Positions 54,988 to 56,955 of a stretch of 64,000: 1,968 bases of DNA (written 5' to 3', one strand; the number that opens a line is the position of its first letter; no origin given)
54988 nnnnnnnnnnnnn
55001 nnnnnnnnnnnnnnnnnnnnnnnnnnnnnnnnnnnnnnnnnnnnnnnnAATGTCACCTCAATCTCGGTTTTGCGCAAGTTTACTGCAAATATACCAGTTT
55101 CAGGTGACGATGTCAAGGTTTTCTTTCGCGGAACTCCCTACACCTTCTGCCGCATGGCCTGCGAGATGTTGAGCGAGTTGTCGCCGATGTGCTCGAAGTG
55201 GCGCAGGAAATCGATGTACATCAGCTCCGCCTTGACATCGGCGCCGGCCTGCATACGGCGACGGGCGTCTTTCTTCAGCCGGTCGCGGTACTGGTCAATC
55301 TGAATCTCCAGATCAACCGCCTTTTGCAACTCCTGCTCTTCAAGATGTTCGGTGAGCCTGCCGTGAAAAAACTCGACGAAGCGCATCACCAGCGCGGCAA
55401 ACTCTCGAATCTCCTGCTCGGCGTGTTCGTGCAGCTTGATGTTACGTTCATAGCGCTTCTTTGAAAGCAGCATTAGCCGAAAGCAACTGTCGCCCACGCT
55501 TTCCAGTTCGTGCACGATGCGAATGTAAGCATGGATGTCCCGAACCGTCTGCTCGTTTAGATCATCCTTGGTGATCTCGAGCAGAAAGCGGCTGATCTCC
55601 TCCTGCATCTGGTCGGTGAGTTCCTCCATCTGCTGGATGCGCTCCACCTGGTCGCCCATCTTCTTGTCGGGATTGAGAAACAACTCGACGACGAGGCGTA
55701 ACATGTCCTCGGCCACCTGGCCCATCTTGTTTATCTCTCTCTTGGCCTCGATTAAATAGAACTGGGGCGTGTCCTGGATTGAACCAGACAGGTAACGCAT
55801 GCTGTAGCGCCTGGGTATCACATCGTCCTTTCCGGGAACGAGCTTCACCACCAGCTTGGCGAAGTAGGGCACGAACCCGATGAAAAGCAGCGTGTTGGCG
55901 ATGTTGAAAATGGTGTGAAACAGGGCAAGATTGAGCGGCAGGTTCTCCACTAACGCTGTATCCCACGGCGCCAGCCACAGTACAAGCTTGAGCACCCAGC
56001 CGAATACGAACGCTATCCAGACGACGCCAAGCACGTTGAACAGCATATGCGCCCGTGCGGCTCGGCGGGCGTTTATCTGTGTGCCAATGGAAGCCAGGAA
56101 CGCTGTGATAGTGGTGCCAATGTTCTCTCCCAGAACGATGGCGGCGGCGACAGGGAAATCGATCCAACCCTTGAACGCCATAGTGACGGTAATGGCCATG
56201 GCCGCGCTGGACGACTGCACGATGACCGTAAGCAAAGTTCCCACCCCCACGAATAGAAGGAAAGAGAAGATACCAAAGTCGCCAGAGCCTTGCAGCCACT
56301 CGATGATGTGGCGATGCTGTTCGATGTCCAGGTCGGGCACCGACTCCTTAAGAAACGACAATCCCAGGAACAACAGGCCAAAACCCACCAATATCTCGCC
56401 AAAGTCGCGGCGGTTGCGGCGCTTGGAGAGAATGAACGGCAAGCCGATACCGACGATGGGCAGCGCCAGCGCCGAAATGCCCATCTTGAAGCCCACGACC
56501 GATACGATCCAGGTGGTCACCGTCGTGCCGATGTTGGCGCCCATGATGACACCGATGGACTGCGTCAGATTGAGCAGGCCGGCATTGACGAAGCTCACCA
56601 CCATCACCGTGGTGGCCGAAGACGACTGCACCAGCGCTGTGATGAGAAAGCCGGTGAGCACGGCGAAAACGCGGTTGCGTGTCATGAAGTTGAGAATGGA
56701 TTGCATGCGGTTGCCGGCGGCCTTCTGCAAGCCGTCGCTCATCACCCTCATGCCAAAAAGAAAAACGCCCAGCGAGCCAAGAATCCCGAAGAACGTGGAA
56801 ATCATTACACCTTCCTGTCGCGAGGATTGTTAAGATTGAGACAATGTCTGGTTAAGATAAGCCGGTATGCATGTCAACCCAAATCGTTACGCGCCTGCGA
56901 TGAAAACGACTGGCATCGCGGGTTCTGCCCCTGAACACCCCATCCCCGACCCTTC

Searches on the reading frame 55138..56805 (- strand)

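Call 21: search_protein_families(library=pfam, proteins=[window:55138-56805:-])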
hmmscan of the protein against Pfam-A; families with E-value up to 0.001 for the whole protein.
window:55138-56805:- (555 aa): 2 families
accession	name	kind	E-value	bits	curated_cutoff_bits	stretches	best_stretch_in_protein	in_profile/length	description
PF02690.20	Na_Pi_cotrans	-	8.3e-63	210.9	29.1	2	14-153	1-136/137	Na+/Pi-cotransporter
PF01895.24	PhoU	-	3.9e-17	62.8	23.5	2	358-442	1-83/89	PhoU domain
